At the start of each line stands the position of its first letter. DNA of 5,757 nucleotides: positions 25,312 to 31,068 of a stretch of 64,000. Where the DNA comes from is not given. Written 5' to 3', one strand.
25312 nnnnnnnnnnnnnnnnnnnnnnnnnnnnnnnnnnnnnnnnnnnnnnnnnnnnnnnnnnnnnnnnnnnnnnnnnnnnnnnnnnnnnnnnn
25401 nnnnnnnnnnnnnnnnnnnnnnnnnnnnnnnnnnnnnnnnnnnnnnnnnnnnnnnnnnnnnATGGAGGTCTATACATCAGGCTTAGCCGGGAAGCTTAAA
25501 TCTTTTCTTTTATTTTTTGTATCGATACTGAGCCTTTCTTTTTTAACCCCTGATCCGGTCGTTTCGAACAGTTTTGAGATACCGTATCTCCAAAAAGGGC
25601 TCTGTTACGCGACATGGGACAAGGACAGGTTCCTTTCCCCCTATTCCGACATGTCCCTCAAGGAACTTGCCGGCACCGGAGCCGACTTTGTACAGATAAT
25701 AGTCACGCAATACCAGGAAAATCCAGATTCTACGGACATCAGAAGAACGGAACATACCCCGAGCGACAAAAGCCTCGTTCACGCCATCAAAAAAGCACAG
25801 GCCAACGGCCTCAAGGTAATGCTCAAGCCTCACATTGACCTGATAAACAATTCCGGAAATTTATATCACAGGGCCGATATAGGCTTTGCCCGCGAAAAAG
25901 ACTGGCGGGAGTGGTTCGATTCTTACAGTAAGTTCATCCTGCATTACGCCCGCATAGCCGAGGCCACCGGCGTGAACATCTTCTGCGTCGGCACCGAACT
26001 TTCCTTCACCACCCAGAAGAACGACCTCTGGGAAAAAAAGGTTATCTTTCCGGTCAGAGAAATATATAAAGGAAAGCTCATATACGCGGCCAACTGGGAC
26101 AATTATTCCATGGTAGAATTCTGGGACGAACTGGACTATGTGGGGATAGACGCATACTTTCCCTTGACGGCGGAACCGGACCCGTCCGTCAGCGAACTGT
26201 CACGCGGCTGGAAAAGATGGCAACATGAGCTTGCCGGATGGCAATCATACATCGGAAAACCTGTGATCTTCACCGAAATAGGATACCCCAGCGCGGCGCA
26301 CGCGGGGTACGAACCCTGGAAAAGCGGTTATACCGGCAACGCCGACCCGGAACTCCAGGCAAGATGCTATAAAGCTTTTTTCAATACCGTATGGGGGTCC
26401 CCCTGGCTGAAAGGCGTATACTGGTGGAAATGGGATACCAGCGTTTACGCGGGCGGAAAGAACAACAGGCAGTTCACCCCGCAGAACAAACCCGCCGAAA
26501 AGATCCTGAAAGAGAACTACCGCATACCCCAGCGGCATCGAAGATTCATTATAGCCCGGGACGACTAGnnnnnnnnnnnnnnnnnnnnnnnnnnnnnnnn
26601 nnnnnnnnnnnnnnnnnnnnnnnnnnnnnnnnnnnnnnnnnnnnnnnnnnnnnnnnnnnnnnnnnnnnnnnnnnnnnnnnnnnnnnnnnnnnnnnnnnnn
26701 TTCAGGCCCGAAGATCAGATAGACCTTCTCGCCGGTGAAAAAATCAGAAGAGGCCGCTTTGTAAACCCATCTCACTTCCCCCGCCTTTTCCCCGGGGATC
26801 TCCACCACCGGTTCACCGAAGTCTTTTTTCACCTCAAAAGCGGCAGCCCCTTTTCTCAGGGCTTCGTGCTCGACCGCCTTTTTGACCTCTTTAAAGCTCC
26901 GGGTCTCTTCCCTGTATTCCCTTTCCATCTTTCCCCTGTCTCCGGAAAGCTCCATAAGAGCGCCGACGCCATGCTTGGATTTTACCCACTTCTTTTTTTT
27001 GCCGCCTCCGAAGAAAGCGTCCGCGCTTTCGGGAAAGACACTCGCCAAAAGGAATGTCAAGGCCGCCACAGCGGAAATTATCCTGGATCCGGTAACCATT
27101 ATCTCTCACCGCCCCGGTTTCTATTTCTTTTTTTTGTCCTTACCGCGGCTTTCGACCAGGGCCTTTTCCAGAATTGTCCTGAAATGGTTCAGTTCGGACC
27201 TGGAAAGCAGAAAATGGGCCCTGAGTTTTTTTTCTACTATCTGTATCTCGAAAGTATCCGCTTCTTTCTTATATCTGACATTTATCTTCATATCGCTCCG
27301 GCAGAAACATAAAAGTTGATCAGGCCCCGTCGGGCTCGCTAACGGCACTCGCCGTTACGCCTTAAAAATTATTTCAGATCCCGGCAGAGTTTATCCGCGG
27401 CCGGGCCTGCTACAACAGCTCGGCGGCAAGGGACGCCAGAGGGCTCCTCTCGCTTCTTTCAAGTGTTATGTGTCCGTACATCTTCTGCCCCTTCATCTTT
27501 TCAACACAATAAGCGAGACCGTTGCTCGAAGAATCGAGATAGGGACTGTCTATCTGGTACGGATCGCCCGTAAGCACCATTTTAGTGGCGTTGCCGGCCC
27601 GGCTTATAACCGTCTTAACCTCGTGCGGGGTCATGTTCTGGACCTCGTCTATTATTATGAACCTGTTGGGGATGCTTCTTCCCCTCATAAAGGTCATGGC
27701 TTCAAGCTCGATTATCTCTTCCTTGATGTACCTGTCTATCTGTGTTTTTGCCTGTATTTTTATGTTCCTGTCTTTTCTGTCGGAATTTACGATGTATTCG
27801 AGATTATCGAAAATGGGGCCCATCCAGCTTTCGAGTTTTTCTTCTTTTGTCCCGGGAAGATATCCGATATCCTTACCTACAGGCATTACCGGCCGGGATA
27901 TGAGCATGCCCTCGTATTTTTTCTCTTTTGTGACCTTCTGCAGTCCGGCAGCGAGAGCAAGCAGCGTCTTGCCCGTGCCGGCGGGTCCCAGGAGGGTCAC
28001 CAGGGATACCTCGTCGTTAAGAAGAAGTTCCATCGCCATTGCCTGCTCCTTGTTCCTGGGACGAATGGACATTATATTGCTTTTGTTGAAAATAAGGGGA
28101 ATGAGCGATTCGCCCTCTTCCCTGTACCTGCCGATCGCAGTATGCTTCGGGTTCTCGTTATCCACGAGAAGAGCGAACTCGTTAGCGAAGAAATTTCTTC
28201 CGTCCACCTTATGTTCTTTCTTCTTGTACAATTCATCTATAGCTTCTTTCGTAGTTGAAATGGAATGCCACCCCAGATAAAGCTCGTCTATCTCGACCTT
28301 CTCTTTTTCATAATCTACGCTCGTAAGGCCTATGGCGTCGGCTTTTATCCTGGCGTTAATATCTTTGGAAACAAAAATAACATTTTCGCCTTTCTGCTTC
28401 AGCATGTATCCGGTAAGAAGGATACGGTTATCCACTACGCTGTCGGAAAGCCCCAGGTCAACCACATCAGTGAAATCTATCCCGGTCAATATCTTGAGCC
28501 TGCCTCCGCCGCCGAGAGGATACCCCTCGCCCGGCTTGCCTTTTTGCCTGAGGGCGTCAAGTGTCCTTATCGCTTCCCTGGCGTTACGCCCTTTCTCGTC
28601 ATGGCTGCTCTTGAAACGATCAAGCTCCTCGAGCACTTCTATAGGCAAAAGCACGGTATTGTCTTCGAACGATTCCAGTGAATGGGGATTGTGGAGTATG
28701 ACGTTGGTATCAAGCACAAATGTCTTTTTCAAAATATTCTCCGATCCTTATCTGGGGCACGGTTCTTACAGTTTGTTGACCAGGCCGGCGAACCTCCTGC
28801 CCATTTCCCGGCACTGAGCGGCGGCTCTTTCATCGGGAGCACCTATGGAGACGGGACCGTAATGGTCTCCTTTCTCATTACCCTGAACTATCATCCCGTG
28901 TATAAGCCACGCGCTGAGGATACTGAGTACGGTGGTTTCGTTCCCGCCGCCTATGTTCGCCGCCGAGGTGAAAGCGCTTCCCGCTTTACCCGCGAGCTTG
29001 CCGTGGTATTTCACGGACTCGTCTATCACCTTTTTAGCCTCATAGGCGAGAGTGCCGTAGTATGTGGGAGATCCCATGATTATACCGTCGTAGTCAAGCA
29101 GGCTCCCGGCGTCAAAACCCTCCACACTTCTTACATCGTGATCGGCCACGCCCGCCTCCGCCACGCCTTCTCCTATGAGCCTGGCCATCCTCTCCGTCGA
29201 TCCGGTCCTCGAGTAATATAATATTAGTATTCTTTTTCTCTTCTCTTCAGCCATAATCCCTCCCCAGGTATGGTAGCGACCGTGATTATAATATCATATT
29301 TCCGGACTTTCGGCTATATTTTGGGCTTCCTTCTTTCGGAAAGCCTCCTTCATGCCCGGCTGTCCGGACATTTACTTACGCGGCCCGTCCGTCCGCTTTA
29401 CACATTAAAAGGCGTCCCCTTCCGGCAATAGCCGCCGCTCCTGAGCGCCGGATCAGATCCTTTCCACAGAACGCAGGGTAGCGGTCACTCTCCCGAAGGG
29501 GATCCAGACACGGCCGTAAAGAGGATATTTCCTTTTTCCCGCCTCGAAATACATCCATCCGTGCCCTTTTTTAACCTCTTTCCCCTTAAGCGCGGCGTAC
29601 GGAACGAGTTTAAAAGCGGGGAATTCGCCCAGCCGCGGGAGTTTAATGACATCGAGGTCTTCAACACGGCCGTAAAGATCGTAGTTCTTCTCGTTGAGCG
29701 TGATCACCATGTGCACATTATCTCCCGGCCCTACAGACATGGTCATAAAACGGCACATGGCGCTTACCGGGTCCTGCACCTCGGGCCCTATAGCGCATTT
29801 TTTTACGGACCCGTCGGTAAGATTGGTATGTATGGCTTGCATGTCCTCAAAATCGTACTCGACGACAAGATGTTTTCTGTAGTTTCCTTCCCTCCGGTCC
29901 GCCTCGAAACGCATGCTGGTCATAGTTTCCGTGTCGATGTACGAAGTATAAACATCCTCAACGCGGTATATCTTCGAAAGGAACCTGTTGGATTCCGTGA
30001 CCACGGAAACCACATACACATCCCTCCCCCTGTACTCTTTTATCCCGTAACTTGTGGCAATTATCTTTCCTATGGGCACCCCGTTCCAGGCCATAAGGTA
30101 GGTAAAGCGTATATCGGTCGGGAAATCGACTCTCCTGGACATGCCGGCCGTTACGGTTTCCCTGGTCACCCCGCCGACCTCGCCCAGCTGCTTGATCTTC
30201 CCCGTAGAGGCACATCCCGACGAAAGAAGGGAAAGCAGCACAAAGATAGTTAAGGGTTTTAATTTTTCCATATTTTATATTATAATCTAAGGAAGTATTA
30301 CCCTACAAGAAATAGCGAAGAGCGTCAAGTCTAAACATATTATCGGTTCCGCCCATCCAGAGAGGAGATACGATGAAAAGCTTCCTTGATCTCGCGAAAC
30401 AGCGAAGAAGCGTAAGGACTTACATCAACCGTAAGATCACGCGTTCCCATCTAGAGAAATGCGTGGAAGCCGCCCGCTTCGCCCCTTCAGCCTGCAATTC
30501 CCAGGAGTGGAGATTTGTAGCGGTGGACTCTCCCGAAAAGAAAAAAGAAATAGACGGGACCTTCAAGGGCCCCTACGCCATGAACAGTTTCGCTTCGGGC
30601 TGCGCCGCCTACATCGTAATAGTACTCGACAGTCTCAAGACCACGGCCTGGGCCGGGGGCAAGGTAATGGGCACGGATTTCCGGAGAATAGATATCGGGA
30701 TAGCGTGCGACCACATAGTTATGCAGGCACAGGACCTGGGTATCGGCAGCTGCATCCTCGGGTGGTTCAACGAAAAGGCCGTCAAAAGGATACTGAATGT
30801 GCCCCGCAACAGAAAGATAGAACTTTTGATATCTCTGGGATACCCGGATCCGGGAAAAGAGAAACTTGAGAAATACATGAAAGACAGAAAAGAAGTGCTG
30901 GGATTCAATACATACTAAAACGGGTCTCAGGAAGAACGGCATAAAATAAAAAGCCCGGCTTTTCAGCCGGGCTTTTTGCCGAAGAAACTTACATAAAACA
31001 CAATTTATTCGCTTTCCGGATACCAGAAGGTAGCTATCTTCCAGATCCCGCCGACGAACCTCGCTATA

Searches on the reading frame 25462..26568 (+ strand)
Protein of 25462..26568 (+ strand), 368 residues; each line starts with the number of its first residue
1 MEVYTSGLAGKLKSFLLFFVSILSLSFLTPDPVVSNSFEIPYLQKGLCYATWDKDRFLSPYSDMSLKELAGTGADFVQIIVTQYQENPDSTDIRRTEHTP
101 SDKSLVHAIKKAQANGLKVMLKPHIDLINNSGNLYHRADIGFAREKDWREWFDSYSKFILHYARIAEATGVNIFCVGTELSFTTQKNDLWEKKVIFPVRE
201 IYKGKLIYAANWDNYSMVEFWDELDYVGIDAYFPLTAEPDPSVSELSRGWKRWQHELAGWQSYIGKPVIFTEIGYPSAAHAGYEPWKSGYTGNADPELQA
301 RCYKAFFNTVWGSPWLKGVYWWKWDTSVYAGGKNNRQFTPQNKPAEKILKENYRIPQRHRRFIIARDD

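Call 6: search_protein_families(library=pfam, proteins=[window:25462-26568:+], max_evalue=0.01)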
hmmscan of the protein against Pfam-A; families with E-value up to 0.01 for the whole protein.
window:25462-26568:+ (368 aa): 2 families
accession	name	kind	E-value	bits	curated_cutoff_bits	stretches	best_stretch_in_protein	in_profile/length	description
PF22612.2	GH113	-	4.4e-64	217.1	27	1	54-338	9-284/289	Glycoside Hydrolase Family 113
PF13547.12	GTA_TIM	-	2.4e-08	34.1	27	1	154-236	2-111/299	GTA TIM-barrel-like domain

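Call 7: search_protein_families(library=ncbifam, proteins=[window:25462-26568:+], max_evalue=0.01)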
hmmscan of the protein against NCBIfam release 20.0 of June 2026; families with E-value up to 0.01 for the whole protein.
window:25462-26568:+ (368 aa): 1 family
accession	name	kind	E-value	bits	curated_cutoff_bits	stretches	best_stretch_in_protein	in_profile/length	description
NF048004.1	GTA_megatron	equivalog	8.4e-12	43.7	800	2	154-239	437-549/1299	baseplate multidomain protein megatron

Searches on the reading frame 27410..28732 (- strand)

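Call 6: search_protein_families(library=pfam, proteins=[window:27410-28732:-], max_evalue=0.01)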
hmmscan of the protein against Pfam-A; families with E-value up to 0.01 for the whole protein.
window:27410-28732:- (440 aa): 10 families
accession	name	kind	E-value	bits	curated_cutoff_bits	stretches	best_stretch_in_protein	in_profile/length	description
PF02562.22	PhoH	-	3.4e-50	170.8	27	1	223-430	2-194/205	PhoH-like protein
PF13638.12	PIN_4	-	2.4e-29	102.7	21.9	1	5-142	1-132/132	PIN domain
PF13604.12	AAA_30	-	2.4e-08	34.4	27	1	227-258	3-34/191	AAA domain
PF13245.12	AAA_19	-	2.4e-05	25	25.1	0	347-394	82-129/134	AAA domain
PF13401.12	AAA_22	-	0.00013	22.8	27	1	244-391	7-124/130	AAA domain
PF00270.35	DEAD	-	0.00022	21.4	26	1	228-377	2-139/167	DEAD/DEAH box helicase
PF01443.25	Viral_helicase1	-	0.00063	20.1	21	1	347-398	49-101/228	Viral superfamily 1 RNA helicase core domain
PF13086.12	AAA_11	-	0.001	19.3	27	0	227-261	3-36/257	AAA domain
PF00931.28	NB-ARC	-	0.0053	16.5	23.5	0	234-277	10-53/248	NB-ARC domain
PF01695.23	IstB_IS21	-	0.0076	16.2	24.1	0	244-269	94-119/238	IstB-like ATP binding protein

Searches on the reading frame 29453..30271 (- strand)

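Call 13: search_protein_families(library=pfam, proteins=[window:29453-30271:-], max_evalue=0.001)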
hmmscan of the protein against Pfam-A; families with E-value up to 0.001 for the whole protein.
window:29453-30271:- (272 aa): 1 family
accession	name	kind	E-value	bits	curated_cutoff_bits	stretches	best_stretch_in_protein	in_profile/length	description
PF11306.15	DUF3108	-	1.3e-26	94.2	26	1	57-266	1-208/209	Protein of unknown function (DUF3108)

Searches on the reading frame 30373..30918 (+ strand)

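Call 13: search_protein_families(library=pfam, proteins=[window:30373-30918:+], max_evalue=0.001)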
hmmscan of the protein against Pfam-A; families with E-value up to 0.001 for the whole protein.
window:30373-30918:+ (181 aa): 2 families
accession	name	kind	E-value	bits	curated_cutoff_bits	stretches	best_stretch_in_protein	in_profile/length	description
PF00881.29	Nitroreductase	-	1.8e-30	106.8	23.5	1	9-157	2-167/167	Nitroreductase family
PF14512.11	TM1586_NiRdase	-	3.6e-14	53.3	27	2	19-114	152-210/215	Putative TM nitroreductase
